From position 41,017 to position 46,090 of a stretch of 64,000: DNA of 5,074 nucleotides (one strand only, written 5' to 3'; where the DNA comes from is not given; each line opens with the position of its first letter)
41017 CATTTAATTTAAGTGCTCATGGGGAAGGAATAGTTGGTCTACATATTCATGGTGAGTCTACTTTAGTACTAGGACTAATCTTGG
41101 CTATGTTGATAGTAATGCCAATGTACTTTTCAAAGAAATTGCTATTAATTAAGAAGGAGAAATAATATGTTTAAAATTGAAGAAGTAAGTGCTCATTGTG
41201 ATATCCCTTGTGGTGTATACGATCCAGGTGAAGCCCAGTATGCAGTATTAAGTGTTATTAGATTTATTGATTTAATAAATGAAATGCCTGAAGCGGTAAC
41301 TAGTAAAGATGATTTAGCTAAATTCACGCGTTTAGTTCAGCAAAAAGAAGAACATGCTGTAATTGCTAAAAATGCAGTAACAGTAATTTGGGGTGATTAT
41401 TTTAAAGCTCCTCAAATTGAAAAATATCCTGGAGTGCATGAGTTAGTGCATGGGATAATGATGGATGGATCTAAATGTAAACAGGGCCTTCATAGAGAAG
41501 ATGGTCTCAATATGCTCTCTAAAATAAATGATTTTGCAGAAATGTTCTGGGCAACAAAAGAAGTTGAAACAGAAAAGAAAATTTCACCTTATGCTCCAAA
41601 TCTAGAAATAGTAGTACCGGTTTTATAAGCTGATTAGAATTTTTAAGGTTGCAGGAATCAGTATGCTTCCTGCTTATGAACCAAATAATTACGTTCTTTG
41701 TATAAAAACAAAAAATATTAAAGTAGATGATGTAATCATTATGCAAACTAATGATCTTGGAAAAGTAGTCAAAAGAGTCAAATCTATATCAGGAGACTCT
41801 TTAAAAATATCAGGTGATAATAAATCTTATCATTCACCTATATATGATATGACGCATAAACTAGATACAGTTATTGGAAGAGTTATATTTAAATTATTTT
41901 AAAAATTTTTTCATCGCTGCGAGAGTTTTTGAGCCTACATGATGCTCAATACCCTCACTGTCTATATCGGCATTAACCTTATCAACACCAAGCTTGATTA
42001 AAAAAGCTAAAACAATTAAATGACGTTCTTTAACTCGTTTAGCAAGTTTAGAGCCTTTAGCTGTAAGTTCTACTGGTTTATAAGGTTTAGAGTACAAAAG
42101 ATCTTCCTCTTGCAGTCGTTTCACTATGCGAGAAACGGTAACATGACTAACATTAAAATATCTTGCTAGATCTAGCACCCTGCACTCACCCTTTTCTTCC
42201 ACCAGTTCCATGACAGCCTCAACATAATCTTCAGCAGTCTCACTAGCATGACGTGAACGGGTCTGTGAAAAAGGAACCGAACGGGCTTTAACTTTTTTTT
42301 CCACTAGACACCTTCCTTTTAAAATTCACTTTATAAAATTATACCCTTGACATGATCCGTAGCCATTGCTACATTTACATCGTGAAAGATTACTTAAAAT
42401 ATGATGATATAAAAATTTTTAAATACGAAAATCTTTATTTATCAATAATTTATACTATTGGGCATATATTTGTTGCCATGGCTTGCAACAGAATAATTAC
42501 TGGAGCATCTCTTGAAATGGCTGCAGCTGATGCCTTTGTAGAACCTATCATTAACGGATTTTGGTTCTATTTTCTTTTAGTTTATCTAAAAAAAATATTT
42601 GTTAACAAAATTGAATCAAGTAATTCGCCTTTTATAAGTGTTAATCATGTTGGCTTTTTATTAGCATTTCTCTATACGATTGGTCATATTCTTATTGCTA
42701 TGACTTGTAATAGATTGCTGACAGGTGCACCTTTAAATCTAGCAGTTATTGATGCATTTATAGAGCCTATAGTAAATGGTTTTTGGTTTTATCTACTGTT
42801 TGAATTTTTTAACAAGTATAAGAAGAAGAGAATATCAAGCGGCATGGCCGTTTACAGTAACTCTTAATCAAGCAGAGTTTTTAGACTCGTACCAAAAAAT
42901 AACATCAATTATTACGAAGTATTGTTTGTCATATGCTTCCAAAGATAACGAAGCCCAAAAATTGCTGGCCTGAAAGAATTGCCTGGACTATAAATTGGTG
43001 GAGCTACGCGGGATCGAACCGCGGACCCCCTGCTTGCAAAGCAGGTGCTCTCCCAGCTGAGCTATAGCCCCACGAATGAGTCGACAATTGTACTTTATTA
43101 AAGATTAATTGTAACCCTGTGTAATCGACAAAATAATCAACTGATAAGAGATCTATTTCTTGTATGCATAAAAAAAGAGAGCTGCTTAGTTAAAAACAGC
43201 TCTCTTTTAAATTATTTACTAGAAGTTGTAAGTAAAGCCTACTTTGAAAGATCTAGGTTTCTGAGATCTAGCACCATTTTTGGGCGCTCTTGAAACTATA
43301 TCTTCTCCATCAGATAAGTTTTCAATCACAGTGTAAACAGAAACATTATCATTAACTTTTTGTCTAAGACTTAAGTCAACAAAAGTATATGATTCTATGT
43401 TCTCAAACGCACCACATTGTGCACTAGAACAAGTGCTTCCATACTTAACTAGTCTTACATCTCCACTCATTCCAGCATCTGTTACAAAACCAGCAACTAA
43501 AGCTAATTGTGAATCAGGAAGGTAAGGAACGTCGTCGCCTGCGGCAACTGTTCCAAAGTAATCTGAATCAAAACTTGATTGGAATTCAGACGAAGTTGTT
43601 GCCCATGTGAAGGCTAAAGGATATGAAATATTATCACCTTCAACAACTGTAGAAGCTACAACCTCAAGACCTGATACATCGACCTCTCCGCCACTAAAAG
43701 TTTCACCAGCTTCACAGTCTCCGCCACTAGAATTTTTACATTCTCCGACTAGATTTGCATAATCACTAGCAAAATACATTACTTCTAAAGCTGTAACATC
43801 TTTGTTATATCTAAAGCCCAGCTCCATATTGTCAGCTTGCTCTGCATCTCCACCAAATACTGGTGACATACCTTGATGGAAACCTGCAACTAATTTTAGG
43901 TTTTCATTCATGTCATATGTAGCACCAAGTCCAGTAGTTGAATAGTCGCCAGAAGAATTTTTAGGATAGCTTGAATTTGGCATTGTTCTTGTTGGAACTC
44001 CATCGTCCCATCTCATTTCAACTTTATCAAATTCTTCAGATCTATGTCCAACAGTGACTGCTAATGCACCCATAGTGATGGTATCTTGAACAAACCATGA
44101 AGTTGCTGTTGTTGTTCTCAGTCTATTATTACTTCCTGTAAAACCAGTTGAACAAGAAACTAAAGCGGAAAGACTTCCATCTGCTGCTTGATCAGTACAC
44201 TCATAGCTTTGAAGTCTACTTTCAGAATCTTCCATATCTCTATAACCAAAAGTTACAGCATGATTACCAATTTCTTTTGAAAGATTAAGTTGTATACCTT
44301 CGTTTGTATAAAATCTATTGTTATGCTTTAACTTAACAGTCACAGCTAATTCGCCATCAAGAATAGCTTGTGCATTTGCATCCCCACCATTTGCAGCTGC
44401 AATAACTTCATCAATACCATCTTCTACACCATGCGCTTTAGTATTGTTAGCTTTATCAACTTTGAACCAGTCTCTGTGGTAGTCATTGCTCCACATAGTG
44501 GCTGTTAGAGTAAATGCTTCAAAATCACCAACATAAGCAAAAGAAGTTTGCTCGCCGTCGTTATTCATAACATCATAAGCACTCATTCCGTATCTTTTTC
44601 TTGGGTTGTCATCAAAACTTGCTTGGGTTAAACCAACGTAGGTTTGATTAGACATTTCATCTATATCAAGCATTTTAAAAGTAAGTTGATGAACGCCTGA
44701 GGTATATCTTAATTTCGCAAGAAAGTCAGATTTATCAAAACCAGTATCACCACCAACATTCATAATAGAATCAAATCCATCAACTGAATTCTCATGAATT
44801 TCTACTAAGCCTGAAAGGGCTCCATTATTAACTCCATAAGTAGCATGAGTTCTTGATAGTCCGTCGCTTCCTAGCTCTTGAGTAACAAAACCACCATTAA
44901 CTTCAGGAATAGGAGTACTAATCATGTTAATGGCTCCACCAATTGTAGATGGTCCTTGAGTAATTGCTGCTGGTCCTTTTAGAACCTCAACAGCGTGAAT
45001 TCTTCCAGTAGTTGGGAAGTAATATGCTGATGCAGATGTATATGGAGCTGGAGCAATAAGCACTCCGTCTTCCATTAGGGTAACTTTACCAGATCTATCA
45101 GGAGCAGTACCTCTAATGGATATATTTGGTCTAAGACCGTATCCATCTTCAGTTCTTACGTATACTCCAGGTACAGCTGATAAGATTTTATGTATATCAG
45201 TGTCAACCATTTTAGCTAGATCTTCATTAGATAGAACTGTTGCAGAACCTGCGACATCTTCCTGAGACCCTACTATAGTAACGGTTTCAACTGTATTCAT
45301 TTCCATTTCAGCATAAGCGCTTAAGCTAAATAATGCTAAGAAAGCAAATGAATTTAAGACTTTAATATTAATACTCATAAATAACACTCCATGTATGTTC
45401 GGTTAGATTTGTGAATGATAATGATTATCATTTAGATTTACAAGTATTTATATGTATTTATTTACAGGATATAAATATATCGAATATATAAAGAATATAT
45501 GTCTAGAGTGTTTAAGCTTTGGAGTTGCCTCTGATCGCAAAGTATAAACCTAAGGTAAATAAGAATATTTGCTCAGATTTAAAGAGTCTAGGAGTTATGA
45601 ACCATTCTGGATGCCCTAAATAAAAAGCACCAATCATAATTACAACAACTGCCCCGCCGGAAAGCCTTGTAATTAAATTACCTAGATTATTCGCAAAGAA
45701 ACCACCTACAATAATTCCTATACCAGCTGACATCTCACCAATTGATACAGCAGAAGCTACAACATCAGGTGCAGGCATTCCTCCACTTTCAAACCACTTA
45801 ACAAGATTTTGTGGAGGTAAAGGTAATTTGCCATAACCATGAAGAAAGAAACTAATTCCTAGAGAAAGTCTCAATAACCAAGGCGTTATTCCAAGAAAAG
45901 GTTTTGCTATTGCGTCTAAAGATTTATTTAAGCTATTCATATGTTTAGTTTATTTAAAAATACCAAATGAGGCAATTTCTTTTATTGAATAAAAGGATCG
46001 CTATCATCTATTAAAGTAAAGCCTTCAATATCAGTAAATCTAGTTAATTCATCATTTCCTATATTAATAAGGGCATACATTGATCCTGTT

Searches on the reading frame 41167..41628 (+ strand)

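Call 27: search_protein_families(library=pfam, proteins=[window:41167-41628:+])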
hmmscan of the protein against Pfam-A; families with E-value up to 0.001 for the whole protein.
window:41167-41628:+ (153 aa): 1 family
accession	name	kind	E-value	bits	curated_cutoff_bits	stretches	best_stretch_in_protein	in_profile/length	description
PF09055.16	Sod_Ni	-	5.9e-43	146.9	25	1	6-131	2-127/127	Nickel-containing superoxide dismutase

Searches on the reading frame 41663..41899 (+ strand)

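Call 80: search_protein_families(library=pfam, proteins=[window:41663-41899:+], max_evalue=0.01)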
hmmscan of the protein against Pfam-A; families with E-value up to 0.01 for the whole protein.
window:41663-41899:+ (79 aa): 1 family
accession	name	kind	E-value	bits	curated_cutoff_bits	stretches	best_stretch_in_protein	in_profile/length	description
PF00717.28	Peptidase_S24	-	5.6e-06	26.5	23.3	1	1-75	45-116/116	Peptidase S24-like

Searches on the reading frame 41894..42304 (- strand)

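Call 27: search_protein_families(library=pfam, proteins=[window:41894-42304:-])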
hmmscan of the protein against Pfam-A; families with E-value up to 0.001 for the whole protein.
window:41894-42304:- (136 aa): 8 families
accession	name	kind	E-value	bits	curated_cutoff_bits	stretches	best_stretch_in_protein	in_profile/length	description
PF01325.25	Fe_dep_repress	-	3.4e-10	40.4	26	1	21-76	3-58/60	Iron dependent repressor, N-terminal DNA binding domain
PF02742.21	Fe_dep_repr_C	-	5.9e-10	39.5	27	1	81-136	1-57/70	Iron dependent repressor, metal binding and dimerisation domain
PF01047.28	MarR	-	2.3e-06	27.9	24.6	1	31-73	8-50/59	MarR family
PF12802.13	MarR_2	-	3.6e-06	27.5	27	1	35-71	15-51/61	MarR family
PF13545.12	HTH_Crp_2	-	9.2e-05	22.8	27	1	45-71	27-53/70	Crp-like helix-turn-helix domain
PF25213.1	HVO_A0261_N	-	0.00014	22.1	35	1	36-93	21-76/86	HVO_A0261 N-terminal domain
PF13463.12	HTH_27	-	0.00015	22.4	22.2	1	32-84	9-68/68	Winged helix DNA-binding domain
PF08220.18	HTH_DeoR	-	0.0004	20.5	21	1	30-69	4-43/57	DeoR-like helix-turn-helix domain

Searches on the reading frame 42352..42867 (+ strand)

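Call 27: search_protein_families(library=pfam, proteins=[window:42352-42867:+])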
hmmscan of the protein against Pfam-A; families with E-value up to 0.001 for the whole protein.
window:42352-42867:+ (171 aa): 1 family
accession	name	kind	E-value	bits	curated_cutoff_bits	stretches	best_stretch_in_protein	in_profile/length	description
PF09834.14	DUF2061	-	1.3e-05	26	23.1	0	32-74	5-46/52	Predicted membrane protein (DUF2061)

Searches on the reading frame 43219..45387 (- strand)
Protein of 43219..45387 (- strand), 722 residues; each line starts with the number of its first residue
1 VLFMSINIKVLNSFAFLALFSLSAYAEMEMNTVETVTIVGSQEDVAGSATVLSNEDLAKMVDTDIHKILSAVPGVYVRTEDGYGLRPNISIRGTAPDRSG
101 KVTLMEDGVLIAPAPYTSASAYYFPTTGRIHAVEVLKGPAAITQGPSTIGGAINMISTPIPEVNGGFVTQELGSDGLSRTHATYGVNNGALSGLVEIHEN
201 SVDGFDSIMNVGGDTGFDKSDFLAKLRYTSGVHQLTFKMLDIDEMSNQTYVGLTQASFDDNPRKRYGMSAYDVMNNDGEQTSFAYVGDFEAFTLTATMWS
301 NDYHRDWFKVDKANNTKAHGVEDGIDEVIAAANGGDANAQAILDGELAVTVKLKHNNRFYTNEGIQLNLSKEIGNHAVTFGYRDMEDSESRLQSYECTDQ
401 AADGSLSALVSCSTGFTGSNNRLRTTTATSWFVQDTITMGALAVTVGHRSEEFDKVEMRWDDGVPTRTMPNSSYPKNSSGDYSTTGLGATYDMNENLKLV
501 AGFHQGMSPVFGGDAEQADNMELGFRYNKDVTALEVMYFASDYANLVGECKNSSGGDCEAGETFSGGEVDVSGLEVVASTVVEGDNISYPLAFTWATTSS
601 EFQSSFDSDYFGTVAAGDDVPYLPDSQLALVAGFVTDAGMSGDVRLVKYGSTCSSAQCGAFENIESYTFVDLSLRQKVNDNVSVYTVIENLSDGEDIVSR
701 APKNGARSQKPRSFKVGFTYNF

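Call 27: search_protein_families(library=pfam, proteins=[window:43219-45387:-])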
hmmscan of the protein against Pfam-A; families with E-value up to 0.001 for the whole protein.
window:43219-45387:- (722 aa): 2 families
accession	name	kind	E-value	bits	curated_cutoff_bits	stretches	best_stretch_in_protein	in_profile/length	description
PF00593.30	TonB_dep_Rec_b-barrel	-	8.1e-23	82.4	27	1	256-691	41-436/436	TonB dependent receptor-like, beta-barrel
PF07715.20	Plug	-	1.1e-16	61.7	23.9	1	42-152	2-107/107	TonB-dependent Receptor Plug Domain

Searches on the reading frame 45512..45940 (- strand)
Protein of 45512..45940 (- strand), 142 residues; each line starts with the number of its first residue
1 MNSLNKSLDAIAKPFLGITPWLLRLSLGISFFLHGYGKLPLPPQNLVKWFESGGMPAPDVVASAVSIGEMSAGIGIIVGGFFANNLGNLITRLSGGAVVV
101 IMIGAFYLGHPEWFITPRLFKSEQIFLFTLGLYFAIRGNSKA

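Call 27: search_protein_families(library=pfam, proteins=[window:45512-45940:-])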
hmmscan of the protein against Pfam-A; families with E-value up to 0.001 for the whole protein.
window:45512-45940:- (142 aa): 1 family
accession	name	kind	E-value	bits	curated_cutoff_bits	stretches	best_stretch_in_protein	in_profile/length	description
PF07681.17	DoxX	-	7.4e-13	49.4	23.6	1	22-110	4-84/85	DoxX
